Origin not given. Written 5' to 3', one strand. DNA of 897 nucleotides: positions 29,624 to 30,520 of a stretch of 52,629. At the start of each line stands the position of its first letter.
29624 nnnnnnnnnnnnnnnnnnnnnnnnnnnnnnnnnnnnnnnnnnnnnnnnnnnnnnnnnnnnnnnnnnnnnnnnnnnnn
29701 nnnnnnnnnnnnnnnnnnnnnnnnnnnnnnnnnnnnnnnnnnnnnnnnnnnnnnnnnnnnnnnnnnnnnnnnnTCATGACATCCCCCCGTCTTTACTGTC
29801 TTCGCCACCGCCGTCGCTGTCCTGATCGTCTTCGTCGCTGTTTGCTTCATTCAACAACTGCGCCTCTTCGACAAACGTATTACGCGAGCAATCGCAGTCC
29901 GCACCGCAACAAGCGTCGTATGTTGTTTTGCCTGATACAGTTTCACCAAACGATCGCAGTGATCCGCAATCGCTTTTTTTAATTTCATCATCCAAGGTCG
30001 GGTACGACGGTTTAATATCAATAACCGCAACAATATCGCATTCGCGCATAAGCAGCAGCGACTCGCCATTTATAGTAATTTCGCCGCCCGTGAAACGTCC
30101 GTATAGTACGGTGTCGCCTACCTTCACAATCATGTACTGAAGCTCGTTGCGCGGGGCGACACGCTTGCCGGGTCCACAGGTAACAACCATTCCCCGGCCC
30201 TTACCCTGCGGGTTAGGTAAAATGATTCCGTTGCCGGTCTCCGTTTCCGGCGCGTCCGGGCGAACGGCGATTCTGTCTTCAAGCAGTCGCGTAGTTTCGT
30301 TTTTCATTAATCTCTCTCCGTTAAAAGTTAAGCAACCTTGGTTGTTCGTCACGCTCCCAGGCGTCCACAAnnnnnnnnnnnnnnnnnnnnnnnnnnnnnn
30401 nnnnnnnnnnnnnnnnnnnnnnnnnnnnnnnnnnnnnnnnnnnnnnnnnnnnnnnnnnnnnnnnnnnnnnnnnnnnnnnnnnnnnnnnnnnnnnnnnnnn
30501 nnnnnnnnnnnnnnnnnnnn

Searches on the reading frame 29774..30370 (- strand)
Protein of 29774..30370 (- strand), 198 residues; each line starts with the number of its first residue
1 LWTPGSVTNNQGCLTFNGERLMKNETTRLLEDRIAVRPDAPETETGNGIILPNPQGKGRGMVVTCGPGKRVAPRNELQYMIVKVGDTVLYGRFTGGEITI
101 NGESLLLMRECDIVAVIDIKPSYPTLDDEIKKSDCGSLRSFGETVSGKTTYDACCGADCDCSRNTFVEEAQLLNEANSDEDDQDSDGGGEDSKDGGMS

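Call 28: search_protein_families(library=pfam, proteins=[window:29774-30370:-], max_evalue=0.05)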
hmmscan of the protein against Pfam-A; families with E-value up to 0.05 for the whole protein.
window:29774-30370:- (198 aa): 1 family
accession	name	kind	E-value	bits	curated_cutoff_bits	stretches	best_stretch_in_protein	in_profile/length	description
PF00166.26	Cpn10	-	5.6e-16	58.8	21.1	1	29-117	4-93/93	Chaperonin 10 Kd subunit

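Call 105: find_homologous_proteins(query=window:29774-30307:-, max_evalue=1e-8)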
Query window:29774-30307:- (177 aa): 8 proteins with E <= 1e-8 among 76 candidates.
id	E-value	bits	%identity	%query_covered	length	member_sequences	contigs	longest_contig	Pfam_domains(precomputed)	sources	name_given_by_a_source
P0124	1.2e-113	395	100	100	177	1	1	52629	PF00166.27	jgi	-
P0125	1.0e-46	177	63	77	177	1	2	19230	PF00166.27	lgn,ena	-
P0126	2.7e-46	175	58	84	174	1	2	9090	PF00166.27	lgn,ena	-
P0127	4.5e-45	171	62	87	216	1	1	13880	PF00166.27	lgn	-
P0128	3.5e-40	156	53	80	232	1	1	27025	PF00166.27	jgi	jgi:chaperonin GroES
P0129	6.8e-12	63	47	50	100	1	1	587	PF00166.27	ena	-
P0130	5.1e-10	57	39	50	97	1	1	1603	PF00166.27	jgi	jgi:chaperonin GroES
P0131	1.9e-9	55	38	50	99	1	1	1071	PF00166.27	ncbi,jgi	jgi:chaperonin GroES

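Call 106: find_encoding_contigs(protein=P0128, flank=8000, max_places=1)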
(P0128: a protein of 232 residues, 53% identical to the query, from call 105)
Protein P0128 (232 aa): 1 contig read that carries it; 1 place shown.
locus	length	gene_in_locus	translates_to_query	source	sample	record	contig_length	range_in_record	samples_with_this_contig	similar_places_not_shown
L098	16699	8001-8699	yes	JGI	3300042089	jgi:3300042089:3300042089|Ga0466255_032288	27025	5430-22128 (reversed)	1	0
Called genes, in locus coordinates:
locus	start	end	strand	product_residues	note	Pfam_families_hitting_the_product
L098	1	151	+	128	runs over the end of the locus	-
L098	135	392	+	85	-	-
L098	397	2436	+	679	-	PF08708:PriCT_1 (faint), PF13481:AAA_25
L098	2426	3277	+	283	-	PF02086:MethyltransfD12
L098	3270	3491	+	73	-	-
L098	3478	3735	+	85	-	-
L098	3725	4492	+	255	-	-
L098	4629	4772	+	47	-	-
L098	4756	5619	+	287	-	-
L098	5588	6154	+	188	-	-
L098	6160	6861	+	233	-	PF02086:MethyltransfD12 (weak)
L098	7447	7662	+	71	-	-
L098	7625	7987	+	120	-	-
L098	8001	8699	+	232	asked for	PF00166:Cpn10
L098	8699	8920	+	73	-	-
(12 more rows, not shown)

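Call 107: find_encoding_contigs(protein=P0127, flank=8000, max_places=1)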
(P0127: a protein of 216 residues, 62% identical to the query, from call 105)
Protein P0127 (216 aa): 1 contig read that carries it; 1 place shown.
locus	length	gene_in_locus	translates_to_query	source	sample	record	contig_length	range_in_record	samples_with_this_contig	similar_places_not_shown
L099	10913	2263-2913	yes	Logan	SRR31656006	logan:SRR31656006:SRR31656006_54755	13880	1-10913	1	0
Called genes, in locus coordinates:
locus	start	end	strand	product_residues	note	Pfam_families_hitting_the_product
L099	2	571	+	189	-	?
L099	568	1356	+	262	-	PF02086:MethyltransfD12 (faint)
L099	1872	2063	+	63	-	-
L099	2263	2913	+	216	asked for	PF00166:Cpn10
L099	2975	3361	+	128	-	-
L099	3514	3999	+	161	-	-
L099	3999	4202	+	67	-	-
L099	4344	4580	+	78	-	-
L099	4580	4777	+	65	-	PF09723:Zn_ribbon_8 (weak)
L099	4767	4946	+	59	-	-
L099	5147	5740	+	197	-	PF13489:Methyltransf_23, PF08241:Methyltransf_11 (weak), PF08242:Methyltransf_12, PF13649:Methyltransf_25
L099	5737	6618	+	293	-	PF00534:Glycos_transf_1, PF13692:Glyco_trans_1_4, PF13524:Glyco_trans_1_2 (weak), PF20706:GT4-conflict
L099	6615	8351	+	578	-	PF05876:GpA_ATPase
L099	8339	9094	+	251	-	PF05050:Methyltransf_21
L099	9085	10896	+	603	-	PF04860:Phage_portal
